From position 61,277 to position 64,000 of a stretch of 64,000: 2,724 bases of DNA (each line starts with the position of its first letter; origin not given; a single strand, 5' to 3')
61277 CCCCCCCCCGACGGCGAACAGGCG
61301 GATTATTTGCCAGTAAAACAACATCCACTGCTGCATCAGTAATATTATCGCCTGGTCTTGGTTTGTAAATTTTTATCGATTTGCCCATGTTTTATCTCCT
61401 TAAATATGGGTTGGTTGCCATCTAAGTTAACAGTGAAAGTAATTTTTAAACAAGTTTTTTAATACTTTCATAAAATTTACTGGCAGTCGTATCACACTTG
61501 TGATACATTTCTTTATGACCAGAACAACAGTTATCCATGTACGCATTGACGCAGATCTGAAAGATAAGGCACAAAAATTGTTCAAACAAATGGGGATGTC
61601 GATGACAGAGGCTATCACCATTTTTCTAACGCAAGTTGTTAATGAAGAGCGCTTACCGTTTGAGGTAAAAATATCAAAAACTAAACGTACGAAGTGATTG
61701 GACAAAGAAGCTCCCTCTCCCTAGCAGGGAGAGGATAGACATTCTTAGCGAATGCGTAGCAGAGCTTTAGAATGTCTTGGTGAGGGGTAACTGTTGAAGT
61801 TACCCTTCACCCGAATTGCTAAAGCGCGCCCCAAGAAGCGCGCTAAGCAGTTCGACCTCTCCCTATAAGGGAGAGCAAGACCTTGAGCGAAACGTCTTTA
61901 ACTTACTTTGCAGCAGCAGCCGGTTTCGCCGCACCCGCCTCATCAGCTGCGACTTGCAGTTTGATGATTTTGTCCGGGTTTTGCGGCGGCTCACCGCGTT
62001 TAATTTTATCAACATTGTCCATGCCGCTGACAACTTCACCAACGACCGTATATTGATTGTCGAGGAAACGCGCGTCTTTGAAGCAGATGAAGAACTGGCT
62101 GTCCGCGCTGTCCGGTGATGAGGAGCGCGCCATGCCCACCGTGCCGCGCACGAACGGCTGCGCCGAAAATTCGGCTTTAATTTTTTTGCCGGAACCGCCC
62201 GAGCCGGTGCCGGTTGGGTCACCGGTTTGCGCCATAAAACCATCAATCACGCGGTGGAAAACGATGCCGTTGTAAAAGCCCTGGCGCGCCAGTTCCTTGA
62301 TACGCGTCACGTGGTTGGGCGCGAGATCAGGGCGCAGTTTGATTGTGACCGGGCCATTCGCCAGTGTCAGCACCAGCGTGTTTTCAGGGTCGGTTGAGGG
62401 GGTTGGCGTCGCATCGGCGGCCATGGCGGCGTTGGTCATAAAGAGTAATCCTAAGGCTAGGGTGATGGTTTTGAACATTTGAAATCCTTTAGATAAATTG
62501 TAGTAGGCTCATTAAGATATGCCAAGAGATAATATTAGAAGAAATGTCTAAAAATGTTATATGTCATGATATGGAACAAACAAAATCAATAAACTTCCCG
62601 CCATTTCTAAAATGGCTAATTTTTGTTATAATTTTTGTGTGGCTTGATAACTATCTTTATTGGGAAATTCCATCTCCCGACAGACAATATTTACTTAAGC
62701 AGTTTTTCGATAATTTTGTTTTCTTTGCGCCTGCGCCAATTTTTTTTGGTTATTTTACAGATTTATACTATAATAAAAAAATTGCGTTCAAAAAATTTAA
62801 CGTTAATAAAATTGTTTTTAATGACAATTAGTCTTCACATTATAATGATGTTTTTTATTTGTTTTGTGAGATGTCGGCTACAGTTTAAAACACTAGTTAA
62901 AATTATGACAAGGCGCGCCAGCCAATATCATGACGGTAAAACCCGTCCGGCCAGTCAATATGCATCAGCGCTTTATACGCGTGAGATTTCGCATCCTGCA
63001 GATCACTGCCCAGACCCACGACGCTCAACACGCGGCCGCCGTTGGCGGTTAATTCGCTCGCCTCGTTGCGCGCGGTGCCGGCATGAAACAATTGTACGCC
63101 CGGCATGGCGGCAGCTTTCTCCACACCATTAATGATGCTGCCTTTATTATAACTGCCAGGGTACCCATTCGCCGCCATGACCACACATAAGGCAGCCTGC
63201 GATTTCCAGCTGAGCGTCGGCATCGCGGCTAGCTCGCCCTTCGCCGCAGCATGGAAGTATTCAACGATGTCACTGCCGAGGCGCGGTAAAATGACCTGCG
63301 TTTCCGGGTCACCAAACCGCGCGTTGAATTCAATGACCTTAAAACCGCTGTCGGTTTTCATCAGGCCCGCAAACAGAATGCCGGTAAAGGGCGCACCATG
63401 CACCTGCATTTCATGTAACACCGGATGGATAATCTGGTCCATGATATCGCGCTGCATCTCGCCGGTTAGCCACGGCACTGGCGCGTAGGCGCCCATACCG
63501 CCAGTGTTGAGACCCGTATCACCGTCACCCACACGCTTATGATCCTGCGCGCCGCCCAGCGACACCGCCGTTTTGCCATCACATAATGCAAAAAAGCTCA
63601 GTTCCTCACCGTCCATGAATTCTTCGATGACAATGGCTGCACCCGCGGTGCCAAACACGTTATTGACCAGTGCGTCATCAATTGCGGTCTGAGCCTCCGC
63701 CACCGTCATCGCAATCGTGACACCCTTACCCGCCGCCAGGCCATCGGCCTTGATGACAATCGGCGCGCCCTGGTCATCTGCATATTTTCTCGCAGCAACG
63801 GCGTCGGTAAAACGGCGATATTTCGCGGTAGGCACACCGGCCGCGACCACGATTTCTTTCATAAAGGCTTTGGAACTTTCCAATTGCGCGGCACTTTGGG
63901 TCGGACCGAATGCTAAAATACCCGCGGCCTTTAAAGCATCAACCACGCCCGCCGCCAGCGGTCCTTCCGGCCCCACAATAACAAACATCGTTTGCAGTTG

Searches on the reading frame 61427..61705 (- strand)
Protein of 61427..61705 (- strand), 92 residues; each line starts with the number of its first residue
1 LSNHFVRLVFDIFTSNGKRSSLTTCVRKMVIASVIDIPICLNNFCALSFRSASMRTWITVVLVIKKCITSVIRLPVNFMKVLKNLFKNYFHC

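Call 6: search_protein_families(library=pfam, proteins=[window:61427-61705:-], max_evalue=0.01)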
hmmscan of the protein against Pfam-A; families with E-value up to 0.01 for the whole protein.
window:61427-61705:- (92 aa): 0 families

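Call 31: search_protein_families(library=ncbifam, proteins=[window:61427-61705:-], max_evalue=0.01)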
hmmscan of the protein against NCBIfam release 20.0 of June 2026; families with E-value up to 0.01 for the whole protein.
window:61427-61705:- (92 aa): 0 families

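Call 44: search_solved_structures(query=window:61427-61705:-, max_evalue=1)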
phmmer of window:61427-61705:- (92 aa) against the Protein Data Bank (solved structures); distinct sequences matched with E-value up to 1: 0.

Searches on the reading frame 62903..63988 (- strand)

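Call 6: search_protein_families(library=pfam, proteins=[window:62903-63988:-], max_evalue=0.01)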
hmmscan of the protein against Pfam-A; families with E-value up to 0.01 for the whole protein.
window:62903-63988:- (361 aa): 6 families
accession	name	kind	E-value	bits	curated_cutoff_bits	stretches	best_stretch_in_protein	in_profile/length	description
PF01071.24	GARS_A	-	6.4e-76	255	27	1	38-230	1-194/194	Phosphoribosylglycinamide synthetase, ATP-grasp (A) domain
PF02843.22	GARS_C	-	2.9e-31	108.1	34.8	1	266-358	1-92/92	Phosphoribosylglycinamide synthetase, C domain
PF02844.21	GARS_N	-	2.2e-10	41.6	29.5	1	2-37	65-100/100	Phosphoribosylglycinamide synthetase, N domain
PF02786.22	CPSase_L_D2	-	7.6e-07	29.3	19.8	1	43-225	5-180/211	Carbamoyl-phosphate synthase L chain, ATP binding domain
PF02222.28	ATP-grasp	-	0.00019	21.5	27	1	48-126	4-77/179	ATP-grasp domain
PF02655.19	ATP-grasp_3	-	0.0015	19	23.2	1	70-225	27-157/160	ATP-grasp domain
